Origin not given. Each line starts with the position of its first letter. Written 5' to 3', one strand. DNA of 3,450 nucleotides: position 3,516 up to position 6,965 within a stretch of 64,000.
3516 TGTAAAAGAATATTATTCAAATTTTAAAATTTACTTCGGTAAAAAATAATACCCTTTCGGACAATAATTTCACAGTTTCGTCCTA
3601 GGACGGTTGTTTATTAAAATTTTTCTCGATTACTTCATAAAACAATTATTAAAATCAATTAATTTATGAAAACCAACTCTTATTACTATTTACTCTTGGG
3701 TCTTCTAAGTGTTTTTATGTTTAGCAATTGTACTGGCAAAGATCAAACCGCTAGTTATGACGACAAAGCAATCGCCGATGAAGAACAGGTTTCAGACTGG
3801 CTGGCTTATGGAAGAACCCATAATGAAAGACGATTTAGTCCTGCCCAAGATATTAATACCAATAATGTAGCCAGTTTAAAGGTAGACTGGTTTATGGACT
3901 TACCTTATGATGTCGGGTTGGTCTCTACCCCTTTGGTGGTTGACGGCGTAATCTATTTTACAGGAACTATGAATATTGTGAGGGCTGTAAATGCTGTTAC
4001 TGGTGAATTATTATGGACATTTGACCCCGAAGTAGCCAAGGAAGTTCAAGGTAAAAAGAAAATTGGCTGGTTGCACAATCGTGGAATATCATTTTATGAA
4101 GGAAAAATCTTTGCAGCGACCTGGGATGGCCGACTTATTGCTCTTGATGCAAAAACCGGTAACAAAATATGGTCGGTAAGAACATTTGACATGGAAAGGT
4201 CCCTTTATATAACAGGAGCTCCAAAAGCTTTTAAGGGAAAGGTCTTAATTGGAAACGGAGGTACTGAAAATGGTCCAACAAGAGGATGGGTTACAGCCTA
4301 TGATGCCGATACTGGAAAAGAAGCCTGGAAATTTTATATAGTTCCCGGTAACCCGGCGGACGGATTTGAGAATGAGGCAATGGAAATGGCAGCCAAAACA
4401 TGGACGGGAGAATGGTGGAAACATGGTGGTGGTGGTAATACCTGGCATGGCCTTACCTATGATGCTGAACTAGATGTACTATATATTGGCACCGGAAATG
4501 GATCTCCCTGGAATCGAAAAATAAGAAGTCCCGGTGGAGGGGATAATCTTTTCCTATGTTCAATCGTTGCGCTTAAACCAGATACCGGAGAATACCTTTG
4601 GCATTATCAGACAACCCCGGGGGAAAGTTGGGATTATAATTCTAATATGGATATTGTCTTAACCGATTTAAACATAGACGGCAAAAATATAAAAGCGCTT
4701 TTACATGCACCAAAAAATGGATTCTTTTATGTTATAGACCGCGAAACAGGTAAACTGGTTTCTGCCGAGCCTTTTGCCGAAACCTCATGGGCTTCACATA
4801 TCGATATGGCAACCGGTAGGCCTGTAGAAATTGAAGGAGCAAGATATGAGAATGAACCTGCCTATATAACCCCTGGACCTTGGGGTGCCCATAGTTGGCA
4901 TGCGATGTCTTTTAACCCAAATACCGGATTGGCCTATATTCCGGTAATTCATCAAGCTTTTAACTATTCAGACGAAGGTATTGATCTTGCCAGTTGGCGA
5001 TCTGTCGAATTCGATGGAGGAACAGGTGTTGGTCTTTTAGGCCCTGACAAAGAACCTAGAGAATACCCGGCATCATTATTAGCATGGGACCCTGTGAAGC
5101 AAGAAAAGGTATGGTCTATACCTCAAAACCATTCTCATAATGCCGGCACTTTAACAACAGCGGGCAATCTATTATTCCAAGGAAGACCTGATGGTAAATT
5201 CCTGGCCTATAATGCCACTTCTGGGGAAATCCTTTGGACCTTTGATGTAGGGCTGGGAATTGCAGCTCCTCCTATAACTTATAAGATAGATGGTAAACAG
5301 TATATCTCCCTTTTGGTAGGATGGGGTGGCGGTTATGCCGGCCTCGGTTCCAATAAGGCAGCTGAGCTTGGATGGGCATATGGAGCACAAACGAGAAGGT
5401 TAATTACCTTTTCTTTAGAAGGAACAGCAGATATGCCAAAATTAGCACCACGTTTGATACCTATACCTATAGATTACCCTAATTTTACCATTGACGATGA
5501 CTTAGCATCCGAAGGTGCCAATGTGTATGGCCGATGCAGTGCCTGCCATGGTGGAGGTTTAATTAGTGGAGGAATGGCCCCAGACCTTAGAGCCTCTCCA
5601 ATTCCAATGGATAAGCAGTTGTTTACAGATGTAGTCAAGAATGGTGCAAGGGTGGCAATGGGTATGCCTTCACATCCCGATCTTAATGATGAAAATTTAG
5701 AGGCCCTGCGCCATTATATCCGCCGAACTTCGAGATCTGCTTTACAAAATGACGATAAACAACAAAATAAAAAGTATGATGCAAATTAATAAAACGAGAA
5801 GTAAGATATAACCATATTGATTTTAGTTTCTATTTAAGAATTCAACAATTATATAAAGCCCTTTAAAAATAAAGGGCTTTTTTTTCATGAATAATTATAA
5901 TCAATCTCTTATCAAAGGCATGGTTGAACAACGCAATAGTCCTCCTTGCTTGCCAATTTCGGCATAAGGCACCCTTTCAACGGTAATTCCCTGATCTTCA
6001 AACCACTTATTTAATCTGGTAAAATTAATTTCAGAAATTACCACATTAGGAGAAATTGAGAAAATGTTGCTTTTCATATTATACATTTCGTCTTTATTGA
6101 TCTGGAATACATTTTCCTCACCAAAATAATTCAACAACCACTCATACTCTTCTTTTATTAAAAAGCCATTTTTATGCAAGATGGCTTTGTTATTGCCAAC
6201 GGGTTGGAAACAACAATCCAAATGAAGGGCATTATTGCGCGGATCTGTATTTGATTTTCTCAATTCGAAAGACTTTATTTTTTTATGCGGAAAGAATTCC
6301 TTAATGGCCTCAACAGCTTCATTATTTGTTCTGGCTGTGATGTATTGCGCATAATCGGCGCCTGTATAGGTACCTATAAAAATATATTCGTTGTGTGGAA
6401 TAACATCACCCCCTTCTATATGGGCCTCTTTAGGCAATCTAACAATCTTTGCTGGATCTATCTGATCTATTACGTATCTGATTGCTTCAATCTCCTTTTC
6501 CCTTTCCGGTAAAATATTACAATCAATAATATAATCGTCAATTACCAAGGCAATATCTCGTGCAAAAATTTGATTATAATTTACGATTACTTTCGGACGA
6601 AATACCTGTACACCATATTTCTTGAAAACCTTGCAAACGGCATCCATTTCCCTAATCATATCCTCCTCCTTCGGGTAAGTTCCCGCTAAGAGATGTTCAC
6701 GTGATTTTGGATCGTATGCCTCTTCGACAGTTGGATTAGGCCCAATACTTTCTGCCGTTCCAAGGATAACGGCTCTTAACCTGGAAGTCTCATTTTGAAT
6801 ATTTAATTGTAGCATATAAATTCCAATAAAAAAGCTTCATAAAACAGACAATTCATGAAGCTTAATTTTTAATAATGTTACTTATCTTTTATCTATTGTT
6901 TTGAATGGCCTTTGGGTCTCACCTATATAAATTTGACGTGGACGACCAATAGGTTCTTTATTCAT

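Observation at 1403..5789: Divergent PqqU-like importer plus quinohemoprotein dehydrogenase: a candidate PQQ-scavenging oxidation module in a flavobacterium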

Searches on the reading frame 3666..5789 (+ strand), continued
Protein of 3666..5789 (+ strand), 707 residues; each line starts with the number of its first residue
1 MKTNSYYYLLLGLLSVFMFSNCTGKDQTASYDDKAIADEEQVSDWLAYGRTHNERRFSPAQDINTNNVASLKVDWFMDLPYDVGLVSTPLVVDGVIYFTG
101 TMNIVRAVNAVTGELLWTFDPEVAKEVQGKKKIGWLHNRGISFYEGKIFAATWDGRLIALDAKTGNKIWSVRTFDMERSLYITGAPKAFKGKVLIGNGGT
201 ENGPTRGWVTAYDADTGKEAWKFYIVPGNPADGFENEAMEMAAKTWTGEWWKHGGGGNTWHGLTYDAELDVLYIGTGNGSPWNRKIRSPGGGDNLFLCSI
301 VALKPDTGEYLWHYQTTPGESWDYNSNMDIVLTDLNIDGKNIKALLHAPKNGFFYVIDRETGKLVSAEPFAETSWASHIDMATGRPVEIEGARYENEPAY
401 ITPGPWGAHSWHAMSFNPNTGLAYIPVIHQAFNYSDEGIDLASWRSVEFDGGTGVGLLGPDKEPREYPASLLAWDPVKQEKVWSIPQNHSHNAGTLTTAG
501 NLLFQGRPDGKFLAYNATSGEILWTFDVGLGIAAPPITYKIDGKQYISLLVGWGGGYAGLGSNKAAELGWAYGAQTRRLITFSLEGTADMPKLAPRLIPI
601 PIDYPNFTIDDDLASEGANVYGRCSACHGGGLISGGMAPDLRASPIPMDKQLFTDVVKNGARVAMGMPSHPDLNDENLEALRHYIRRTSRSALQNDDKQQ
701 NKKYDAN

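Call 79: find_encoding_contigs(protein=P0127, flank=6000, max_places=2)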
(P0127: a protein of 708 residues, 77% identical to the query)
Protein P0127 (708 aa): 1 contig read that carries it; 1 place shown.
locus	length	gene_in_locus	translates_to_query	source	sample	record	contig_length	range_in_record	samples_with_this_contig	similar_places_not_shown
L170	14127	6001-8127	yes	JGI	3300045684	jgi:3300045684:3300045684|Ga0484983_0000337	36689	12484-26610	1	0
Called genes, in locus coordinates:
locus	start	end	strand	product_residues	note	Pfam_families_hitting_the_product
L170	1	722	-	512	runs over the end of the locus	PF04389:Peptidase_M28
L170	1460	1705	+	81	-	-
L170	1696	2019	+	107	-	PF02452:PemK_toxin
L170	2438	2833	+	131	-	-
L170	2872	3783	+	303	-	PF07603:Lcl_C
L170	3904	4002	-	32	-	-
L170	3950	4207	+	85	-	-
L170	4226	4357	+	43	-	-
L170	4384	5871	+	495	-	PF00561:Abhydrolase_1 (faint), PF08386:Abhydrolase_4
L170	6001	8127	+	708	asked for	PF01011:PQQ, PF13360:PQQ_2, PF13570:Beta-prop_ACSF4 (faint), PF13360:PQQ_2, PF01011:PQQ, PF13442:Cytochrome_CBB3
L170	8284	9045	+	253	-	PF04199:Cyclase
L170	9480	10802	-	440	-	PF13205:Big_5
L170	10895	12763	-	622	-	PF13205:Big_5, PF03160:Calx-beta, PF00932:LTD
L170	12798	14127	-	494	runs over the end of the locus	PF12741:SusD-like, PF12771:SusD-like_2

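Call 80: find_encoding_contigs(protein=P0128, flank=6000, max_places=2)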
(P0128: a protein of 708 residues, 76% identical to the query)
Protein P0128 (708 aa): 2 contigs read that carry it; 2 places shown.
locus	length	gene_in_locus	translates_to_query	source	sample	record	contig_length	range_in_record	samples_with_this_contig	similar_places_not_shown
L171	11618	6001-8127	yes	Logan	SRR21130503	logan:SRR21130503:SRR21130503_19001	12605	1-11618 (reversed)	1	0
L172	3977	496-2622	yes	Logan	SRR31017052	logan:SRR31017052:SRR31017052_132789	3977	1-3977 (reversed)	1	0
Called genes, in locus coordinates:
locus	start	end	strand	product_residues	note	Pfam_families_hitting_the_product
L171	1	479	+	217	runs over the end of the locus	PF04307:YdjM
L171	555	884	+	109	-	PF13412:HTH_24 (faint), PF12840:HTH_20 (weak), PF01022:HTH_5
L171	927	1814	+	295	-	PF13489:Methyltransf_23, PF01135:PCMT, PF01209:Ubie_methyltran, PF06325:PrmA, PF13847:Methyltransf_31, PF08241:Methyltransf_11, PF08242:Methyltransf_12, PF13649:Methyltransf_25, +2 more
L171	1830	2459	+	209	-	-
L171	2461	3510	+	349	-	PF01758:SBF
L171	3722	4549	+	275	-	PF00583:Acetyltransf_1, PF13508:Acetyltransf_7 (weak)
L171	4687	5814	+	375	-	PF00756:Esterase, PF02230:Abhydrolase_2 (weak)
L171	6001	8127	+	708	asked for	PF01011:PQQ, PF13360:PQQ_2, PF13570:Beta-prop_ACSF4 (faint), PF13360:PQQ_2, PF01011:PQQ, PF13442:Cytochrome_CBB3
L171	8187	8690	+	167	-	-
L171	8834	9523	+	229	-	PF08713:DNA_alkylation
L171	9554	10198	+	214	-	PF01118:Semialdhyde_dh, PF01370:Epimerase (weak), PF07993:NAD_binding_4 (weak), PF13460:NAD_binding_10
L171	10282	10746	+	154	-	PF13673:Acetyltransf_10 (weak), PF13508:Acetyltransf_7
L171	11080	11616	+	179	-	?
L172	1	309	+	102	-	?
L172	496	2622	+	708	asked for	PF01011:PQQ, PF13360:PQQ_2, PF13570:Beta-prop_ACSF4 (faint), PF13360:PQQ_2, PF01011:PQQ, PF13442:Cytochrome_CBB3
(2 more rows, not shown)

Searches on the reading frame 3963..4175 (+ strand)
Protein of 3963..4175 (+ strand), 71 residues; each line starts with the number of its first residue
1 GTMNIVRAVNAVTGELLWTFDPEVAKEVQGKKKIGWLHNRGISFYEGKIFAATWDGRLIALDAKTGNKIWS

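Call 55: search_solved_structures(query=window:3963-4175:+, max_evalue=0.01, show_alignments=5)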
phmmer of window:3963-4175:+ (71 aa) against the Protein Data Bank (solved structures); distinct sequences matched with E-value up to 0.01: 31.
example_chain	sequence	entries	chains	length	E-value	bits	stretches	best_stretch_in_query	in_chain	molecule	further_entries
1kb0_A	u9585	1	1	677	7.6e-18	67.2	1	3-70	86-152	quinohemoprotein alcohol dehydrogenase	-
1yiq_A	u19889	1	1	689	3e-15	59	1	1-71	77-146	Quinohemoprotein alcohol dehydrogenase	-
1kv9_A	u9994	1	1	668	1e-14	57.3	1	6-71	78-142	TYPE II QUINOHEMOPROTEIN ALCOHOL DEHYDROGENASE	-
8gy2_A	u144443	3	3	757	1.7e-14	56.6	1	6-71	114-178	Alcohol dehydrogenase (quinone), dehydrogenase subunit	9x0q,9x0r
22vi_A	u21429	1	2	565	2.5e-13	52.8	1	4-70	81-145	Quinohemoprotein alcohol dehydrogenase ADH-IIG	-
6zcv_A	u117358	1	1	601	2.9e-12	49.5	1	3-71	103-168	Quinoprotein ethanol dehydrogenase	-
6zcw_A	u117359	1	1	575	5.8e-12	48.5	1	3-71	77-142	Quinoprotein ethanol dehydrogenase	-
6dam_A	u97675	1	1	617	4e-10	42.7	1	4-71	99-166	Lanthanide-dependent methanol dehydrogenase XoxF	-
4mae_A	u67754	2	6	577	5.8e-10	42.2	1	38-70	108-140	Methanol dehydrogenase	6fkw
1flg_A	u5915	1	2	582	8.4e-09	38.5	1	8-70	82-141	PROTEIN (QUINOPROTEIN ETHANOL DEHYDROGENASE)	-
7wmd_A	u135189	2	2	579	1.5e-08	37.7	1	4-70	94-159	PQQ-dependent alcohol dehydrogenase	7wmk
9m2c_A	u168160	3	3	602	2.8e-08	36.9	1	4-70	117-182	PQQ-binding-like beta-propeller repeat protein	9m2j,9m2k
4cvb_A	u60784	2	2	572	7.9e-08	35.4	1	2-70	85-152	ALCOHOL DEHYDROGENASE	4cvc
4mh1_A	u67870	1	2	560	2.1e-07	34.1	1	4-69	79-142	Sorbose dehydrogenase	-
4hdj_A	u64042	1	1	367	3.8e-07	33.2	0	48-70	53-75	Outer membrane protein assembly factor BamB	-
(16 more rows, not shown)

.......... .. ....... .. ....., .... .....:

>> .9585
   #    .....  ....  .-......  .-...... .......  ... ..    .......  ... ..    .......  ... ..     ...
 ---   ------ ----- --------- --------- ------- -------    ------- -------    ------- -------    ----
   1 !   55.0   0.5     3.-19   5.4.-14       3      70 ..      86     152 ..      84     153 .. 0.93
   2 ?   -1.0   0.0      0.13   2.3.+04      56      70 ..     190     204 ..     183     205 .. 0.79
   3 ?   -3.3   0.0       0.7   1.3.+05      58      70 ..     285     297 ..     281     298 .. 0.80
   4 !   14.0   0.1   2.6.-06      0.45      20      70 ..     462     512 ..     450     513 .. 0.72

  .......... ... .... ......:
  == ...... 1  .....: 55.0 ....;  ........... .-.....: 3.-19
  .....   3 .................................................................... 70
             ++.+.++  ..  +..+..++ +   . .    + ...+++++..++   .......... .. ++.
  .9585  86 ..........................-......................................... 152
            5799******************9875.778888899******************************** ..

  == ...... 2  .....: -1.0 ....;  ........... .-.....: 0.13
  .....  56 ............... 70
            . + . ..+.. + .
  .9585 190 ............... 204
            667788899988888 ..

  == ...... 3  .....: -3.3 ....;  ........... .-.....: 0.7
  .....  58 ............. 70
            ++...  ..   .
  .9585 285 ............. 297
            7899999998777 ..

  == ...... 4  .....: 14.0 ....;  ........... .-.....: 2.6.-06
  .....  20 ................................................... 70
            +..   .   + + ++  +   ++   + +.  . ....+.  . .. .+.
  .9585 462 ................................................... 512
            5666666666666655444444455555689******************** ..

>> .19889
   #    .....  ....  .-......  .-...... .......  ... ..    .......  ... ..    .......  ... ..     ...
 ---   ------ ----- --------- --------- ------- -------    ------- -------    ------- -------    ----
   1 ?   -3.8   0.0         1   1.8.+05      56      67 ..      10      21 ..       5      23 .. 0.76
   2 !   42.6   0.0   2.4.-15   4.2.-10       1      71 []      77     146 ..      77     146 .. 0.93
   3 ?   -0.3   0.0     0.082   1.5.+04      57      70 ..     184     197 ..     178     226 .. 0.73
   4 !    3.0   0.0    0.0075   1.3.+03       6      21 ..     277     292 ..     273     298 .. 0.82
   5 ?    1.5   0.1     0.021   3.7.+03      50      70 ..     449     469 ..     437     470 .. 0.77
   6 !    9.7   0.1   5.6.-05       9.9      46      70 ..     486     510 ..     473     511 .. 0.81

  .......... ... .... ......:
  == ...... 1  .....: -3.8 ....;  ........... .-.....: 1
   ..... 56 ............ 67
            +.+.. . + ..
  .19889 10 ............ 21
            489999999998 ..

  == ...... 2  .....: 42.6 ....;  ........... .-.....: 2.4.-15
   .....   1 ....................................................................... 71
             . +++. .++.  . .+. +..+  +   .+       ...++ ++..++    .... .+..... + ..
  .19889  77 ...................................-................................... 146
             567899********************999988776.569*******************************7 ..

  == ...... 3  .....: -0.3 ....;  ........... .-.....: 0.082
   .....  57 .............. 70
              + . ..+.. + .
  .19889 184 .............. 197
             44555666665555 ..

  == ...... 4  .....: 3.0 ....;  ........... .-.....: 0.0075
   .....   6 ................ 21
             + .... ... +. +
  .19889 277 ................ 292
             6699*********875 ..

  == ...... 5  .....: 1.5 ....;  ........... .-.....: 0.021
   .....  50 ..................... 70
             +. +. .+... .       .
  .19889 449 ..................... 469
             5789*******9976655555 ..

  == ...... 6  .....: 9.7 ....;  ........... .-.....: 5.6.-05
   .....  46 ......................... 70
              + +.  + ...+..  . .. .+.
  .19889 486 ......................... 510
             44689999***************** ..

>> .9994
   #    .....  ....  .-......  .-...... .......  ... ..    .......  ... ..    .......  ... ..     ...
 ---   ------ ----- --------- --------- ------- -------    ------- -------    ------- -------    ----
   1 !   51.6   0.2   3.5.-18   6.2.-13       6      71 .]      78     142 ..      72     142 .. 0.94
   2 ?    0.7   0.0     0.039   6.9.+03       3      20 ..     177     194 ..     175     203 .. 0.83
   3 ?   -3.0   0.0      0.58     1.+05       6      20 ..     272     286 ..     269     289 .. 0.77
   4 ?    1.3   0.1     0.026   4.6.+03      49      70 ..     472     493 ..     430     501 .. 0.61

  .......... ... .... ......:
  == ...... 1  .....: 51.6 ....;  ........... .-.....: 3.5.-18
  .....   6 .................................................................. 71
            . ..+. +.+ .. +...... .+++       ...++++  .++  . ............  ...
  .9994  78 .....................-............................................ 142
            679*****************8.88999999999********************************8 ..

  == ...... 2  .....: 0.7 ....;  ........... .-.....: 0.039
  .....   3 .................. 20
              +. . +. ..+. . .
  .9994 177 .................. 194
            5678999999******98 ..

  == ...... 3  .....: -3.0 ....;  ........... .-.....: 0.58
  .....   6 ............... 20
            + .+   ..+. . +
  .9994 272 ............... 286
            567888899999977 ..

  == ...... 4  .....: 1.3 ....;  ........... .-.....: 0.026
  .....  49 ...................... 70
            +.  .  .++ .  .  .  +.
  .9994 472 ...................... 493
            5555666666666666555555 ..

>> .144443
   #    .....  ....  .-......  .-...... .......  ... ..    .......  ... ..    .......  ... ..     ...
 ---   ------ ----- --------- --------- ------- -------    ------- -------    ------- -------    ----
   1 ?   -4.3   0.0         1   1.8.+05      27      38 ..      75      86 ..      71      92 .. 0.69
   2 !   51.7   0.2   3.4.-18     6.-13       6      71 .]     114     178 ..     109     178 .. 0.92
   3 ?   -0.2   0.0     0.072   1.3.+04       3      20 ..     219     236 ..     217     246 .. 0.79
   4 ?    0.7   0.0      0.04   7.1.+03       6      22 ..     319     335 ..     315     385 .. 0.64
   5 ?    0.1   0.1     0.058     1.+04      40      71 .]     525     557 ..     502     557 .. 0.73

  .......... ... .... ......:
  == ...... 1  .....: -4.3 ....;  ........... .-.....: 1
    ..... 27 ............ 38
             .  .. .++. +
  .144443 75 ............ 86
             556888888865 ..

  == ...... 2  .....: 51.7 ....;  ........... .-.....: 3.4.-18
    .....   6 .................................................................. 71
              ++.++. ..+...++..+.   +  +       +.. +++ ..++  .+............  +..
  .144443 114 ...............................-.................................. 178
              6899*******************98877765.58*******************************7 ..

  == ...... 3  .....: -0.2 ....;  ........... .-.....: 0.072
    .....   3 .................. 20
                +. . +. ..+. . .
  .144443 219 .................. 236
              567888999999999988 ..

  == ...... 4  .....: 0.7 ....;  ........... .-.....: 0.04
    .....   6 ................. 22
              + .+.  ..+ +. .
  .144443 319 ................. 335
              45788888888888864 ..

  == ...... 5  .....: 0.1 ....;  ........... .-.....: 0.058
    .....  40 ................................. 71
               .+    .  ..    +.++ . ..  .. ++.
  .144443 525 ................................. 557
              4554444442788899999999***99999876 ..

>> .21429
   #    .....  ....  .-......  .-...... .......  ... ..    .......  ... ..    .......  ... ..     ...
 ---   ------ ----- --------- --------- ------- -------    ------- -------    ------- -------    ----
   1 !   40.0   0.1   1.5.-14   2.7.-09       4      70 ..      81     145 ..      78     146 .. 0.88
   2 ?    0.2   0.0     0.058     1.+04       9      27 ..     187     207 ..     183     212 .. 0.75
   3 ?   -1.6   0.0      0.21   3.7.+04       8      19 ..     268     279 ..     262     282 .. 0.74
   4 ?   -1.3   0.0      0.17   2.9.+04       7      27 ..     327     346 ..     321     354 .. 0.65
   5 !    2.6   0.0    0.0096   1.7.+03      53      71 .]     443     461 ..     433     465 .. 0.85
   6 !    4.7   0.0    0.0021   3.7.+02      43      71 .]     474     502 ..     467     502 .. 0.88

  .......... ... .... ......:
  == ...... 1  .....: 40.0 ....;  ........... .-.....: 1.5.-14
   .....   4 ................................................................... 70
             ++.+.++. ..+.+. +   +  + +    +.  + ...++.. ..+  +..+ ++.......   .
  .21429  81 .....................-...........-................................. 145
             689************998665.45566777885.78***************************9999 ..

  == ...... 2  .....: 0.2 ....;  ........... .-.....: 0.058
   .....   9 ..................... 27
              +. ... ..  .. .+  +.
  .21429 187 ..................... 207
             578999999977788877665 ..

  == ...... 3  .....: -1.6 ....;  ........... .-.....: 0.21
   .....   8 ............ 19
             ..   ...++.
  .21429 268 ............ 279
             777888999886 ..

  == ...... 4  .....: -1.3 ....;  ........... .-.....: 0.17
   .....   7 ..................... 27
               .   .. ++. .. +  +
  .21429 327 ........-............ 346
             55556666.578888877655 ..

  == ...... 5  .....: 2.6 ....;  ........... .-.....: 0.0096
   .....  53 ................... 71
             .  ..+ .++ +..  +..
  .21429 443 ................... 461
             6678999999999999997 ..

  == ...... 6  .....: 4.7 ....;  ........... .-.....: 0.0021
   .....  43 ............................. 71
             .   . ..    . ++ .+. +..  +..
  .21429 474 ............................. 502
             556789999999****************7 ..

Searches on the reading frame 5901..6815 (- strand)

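Call 6: search_protein_families(library=pfam, proteins=[window:5901-6815:-])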
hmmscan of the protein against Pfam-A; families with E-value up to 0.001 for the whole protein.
window:5901-6815:- (304 aa): 1 family
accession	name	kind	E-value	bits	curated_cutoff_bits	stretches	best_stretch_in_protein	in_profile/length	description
PF02274.22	ADI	-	1.7e-11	44.3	22.8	1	241-303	315-377/377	Arginine deiminase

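Call 7: search_protein_families(library=ncbifam, proteins=[window:5901-6815:-])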
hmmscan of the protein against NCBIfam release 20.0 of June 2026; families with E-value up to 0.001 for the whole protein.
window:5901-6815:- (304 aa): 5 families
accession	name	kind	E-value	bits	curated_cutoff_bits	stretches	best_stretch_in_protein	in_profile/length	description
NF002381.0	PRK01388.1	subfamily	5.7e-12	45.2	414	1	243-304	342-403/405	arginine deiminase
TIGR01078.1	arcA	equivalog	2.6e-10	39.6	489.1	1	237-304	340-406/408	arginine deiminase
NF052232.1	Arg_dihydro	equivalog_domain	2.9e-05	23.5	450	1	82-299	64-265/266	arginine dihydrolase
NF045660.1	DiMthArgaseDdahStm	equivalog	0.00011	22.1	340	1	62-179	38-146/249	dimethylargininase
NF052231.1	bifunc_ArgZ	exception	0.0004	18.7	1025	1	82-299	66-267/696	bifunctional arginine dihydrolase/ornithine cyclodeaminase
